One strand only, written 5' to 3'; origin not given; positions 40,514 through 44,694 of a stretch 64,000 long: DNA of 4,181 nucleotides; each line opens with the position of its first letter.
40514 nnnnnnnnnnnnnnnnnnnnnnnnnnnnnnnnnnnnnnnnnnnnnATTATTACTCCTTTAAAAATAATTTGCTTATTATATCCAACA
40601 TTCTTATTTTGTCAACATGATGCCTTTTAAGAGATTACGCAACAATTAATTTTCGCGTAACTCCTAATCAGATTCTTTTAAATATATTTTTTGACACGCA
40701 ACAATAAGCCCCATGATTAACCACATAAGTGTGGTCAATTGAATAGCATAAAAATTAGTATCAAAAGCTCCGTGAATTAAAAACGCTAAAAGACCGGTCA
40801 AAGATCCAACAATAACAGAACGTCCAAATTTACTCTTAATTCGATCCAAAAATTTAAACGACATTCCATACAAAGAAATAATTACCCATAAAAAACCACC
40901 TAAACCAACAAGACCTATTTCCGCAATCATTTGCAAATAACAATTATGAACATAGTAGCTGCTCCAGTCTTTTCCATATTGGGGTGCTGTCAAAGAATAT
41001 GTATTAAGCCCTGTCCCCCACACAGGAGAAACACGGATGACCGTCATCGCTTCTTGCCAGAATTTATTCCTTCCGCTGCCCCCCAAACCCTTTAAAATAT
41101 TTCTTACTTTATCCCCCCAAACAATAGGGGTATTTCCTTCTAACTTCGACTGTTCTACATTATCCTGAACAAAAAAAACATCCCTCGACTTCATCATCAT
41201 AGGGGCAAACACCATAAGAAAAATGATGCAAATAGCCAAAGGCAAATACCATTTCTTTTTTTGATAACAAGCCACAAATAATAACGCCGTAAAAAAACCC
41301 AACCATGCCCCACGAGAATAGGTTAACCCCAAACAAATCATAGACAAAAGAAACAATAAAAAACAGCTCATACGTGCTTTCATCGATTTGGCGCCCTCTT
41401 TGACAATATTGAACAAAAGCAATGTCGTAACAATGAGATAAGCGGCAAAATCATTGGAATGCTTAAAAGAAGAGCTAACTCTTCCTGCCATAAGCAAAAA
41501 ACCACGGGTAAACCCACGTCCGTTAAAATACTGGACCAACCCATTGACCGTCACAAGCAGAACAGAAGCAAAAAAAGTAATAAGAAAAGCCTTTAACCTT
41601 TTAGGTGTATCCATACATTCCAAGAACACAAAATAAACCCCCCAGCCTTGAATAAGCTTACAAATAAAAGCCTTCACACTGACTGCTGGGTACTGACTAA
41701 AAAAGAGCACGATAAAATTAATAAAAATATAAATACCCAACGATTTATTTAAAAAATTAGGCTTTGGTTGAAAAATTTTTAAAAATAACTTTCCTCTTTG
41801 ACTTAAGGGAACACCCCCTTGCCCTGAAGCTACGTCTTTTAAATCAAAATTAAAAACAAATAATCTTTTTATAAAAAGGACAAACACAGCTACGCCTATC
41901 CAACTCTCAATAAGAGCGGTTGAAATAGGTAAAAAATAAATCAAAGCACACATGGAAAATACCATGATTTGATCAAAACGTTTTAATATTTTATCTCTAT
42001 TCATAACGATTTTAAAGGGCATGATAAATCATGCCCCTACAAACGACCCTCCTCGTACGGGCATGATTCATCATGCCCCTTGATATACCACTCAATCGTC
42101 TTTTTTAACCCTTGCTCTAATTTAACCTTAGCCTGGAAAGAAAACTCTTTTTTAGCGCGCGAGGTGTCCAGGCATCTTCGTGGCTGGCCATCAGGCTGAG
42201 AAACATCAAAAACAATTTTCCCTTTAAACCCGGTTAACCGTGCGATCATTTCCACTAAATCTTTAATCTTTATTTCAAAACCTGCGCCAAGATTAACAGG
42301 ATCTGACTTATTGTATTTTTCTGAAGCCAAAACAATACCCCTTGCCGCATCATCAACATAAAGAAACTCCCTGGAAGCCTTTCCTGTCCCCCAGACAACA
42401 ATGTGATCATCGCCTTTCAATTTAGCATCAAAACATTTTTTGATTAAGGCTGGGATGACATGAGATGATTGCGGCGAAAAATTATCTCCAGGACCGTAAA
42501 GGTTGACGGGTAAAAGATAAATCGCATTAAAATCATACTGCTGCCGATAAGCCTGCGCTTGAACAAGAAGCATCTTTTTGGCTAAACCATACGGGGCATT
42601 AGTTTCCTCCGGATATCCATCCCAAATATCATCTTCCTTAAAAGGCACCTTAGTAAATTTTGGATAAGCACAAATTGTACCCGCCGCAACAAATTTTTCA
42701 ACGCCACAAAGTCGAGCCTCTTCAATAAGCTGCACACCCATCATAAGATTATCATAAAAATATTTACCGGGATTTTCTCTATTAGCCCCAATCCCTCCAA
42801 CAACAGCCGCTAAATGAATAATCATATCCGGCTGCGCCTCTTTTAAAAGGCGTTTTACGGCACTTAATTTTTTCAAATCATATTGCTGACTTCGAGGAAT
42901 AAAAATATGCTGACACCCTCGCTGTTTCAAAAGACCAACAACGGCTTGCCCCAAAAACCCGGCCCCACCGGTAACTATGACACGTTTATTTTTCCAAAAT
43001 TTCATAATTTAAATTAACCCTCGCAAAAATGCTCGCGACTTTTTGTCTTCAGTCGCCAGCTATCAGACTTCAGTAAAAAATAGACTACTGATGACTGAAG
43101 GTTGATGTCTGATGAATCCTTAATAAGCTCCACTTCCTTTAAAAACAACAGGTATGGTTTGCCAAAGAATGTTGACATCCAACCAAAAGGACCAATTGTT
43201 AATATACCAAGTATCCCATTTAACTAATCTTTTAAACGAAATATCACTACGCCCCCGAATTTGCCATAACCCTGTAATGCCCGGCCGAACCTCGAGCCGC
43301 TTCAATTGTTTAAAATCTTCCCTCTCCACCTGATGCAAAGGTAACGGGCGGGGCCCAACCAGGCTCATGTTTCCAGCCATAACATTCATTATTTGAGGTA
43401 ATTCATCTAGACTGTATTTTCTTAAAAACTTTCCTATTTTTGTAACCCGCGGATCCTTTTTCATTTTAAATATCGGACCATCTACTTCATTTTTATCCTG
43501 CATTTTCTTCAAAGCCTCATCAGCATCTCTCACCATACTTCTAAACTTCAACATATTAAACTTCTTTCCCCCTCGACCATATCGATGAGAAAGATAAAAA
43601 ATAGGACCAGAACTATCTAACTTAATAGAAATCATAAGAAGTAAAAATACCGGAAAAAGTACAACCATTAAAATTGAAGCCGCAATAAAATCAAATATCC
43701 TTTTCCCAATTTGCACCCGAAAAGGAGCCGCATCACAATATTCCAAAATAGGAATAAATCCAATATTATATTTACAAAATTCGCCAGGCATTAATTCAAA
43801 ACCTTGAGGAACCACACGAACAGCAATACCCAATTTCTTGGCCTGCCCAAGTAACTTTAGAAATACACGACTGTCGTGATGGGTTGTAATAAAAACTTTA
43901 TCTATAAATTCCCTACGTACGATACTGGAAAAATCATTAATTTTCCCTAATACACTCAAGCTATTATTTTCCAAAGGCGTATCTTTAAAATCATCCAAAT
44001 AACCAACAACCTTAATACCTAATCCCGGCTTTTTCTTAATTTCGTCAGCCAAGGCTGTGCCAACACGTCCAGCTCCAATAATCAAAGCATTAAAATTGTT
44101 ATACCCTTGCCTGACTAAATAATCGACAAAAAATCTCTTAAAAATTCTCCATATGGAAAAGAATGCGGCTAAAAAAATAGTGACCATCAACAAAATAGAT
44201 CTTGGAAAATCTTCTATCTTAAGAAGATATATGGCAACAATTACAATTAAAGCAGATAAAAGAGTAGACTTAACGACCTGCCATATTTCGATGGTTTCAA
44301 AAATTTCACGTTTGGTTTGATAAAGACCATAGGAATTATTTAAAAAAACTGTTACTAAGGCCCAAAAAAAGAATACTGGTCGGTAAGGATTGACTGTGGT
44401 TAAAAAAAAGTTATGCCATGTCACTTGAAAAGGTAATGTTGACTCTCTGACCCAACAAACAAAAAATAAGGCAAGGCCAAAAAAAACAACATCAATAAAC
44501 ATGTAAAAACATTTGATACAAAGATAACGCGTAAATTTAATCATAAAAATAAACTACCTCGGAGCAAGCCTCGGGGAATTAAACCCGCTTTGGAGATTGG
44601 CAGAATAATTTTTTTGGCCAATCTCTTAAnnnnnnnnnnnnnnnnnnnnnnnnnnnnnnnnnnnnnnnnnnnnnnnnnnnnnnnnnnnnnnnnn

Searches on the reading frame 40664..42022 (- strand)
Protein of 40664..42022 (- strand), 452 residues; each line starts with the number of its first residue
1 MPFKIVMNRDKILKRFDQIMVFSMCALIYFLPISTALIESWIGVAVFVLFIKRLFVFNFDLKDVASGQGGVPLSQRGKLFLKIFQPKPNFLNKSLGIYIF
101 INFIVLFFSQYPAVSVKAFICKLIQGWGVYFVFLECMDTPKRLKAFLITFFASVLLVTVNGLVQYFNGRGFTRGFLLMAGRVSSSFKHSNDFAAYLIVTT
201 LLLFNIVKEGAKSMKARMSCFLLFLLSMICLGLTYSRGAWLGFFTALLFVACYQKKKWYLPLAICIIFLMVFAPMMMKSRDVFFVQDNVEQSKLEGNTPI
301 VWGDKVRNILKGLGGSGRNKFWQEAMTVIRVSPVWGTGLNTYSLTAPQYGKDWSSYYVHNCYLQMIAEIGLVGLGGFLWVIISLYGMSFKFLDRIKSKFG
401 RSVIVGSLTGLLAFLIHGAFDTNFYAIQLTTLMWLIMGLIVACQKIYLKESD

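Call 46: search_protein_families(library=pfam, proteins=[window:40664-42022:-], max_evalue=0.001)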
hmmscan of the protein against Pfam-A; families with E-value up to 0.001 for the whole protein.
window:40664-42022:- (452 aa): 1 family
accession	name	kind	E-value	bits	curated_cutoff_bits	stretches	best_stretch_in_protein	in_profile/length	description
PF04932.20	Wzy_C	-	1e-19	71.2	31.7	1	222-378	1-149/149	O-Antigen ligase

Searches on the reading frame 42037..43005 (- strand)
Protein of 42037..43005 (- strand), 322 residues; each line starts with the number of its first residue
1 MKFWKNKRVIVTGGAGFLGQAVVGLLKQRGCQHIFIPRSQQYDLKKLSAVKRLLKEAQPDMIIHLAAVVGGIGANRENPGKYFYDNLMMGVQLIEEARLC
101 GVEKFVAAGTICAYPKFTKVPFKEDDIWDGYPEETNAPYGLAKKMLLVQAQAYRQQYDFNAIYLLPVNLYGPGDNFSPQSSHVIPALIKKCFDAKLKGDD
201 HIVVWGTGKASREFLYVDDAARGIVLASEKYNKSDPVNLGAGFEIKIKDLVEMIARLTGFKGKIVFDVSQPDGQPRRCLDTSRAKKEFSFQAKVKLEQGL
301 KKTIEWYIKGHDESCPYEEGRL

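Call 46: search_protein_families(library=pfam, proteins=[window:42037-43005:-], max_evalue=0.001)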
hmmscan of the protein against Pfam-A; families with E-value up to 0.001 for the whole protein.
window:42037-43005:- (322 aa): 5 families
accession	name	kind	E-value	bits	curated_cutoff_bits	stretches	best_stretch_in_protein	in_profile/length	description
PF01370.27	Epimerase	-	5.8e-58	196.6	20.9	1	9-240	1-240/240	NAD dependent epimerase/dehydratase family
PF16363.11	GDP_Man_Dehyd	-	9.4e-30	104.6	27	1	41-303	58-332/332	GDP-mannose 4,6 dehydratase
PF04321.23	RmlD_sub_bind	-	2.7e-09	37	27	1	8-68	2-61/287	RmlD substrate binding domain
PF01073.25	3Beta_HSD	-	7e-08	32.3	22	1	41-232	51-233/280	3-beta hydroxysteroid dehydrogenase/isomerase family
PF02719.21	Polysacc_synt_2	-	2.8e-07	30.5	20.2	0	43-110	62-128/293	Polysaccharide biosynthesis protein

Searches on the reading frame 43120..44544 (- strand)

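Call 46: search_protein_families(library=pfam, proteins=[window:43120-44544:-], max_evalue=0.001)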
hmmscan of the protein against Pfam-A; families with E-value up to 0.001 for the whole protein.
window:43120-44544:- (474 aa): 2 families
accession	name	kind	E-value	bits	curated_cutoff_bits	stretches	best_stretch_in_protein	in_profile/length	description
PF02397.22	Bac_transf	-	1.3e-68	230.5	27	1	281-469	1-179/179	Bacterial sugar transferase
PF13727.12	CoA_binding_3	-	3.2e-21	76.5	25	1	72-246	3-175/175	CoA-binding domain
